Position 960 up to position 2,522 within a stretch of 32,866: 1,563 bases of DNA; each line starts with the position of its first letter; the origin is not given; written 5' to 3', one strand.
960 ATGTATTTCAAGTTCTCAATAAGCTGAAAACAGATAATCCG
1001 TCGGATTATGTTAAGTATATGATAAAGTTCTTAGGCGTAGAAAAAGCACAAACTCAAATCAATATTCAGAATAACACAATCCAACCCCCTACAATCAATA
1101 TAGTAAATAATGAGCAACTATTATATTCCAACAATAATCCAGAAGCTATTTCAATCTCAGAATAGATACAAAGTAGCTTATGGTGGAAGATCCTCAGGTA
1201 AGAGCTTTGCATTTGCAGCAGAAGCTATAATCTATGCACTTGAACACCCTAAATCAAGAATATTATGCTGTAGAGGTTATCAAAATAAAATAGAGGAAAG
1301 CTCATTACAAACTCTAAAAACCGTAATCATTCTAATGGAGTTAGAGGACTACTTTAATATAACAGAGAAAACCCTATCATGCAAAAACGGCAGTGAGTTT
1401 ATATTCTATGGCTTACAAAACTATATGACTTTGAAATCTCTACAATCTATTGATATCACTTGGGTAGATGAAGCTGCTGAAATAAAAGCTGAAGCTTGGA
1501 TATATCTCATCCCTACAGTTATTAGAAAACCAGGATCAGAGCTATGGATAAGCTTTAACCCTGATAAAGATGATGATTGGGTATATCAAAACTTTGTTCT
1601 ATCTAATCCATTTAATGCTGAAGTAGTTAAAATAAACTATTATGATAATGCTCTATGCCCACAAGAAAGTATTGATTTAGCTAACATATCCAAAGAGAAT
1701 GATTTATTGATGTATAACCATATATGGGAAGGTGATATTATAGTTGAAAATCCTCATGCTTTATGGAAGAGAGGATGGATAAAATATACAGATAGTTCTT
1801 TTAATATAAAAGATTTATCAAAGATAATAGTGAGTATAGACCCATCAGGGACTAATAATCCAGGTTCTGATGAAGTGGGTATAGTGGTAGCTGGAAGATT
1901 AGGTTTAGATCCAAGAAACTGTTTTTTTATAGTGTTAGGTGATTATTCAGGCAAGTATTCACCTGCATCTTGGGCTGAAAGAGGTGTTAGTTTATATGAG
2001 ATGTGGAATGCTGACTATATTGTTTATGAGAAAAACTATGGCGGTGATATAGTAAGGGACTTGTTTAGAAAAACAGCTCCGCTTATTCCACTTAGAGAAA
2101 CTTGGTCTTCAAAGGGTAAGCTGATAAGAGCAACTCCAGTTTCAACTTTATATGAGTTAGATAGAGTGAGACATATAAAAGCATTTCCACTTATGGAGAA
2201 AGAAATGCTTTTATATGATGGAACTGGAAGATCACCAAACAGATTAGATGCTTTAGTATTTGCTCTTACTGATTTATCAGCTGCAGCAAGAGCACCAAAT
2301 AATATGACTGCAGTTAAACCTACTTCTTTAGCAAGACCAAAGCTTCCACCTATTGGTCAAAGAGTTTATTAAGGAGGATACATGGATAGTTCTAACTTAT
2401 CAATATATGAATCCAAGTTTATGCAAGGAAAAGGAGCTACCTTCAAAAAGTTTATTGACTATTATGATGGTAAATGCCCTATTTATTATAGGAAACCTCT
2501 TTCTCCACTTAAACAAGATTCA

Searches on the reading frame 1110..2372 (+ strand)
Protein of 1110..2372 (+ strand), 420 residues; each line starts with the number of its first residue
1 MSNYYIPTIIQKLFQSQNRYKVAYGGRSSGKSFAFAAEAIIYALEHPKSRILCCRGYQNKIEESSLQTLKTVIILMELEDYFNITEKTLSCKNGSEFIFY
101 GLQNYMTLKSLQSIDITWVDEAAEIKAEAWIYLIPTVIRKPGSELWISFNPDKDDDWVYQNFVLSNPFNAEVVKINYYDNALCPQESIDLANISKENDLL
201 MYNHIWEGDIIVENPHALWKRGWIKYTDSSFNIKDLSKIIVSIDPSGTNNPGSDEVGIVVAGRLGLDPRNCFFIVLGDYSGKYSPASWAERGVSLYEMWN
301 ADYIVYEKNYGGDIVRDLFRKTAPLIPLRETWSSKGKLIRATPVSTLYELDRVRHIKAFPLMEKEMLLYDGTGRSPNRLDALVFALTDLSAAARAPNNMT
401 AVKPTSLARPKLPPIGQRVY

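Call 50: search_dna_similar(query=window:1110-2372:+, collection=phages, mode=protein, max_rows=10)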
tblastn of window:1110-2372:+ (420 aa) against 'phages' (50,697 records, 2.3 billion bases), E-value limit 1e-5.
Records with a match: 1952; places in all: 1956; records where one place covers at least 80% of the query: 13.
Best place of each record, by identity: <60% 1952.
By first word of the organism name: Vibrio 403; Pseudomonas 371; Gordonia 163; Salmonella 135; Klebsiella 88; Acinetobacter 83; Enterococcus 79; Escherichia 71; Streptococcus 60; Microbacterium 50; and 88 more.
By host as written in the record: - 466; Pseudomonas aeruginosa 153; Gordonia terrae 3612 139; Pseudomonas aeruginosa PAO1 92; Klebsiella pneumoniae 53; Acinetobacter baumannii 41; Escherichia coli 31; Microbacterium foliorum NRRL B-24224 31; and 437 more.
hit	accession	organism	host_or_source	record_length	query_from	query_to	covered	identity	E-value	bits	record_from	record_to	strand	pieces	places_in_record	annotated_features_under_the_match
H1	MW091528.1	Bacteriophage sp. 438212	sewage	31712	19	390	89%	33.8%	3e-48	182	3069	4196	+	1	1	terminase large subunit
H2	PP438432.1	Synechococcus phage Ssp-JY42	Synechococcus sp.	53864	25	389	87%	31.0%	7e-31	131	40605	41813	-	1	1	terminase large subunit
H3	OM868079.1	Synechococcus phage Yong-M4-211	Synechococcus sp. PCC 7002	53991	25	389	87%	31.0%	7e-31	131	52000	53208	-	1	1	terminase large subunit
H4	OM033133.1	Aeromonas phage phiA005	Aeromonas sp.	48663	26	390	87%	28.6%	6e-29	125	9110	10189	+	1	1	DNA-packaging protein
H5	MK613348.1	Roseobacter phage CRP-6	Rhodobacteraceae bacterium FZCC0042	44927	85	390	73%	32.8%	3e-33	138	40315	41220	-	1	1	terminase large subunit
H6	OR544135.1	Pasteurella phage Pmp4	Pasteurella multocida Past30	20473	3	267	63%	37.6%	1e-37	151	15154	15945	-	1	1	terminase large subunit | hypothetical protein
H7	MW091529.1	Bacteriophage sp. 103231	sewage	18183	25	389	87%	27.2%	1e-27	121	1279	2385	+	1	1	DNA-packaging protein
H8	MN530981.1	Campylobacter phage DA10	Campylobacter jejuni subsp. jejuni ...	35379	5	386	91%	26.0%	2e-17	91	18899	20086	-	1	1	large terminase subunit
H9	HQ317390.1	Colwellia phage 9A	Colwellia psychrerythaea strain 34H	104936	26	393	88%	26.9%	3e-24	111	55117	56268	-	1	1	terminase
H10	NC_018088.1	Colwellia phage 9A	Colwellia psychrerythaea strain 34H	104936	26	393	88%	26.9%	3e-24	111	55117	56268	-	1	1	terminase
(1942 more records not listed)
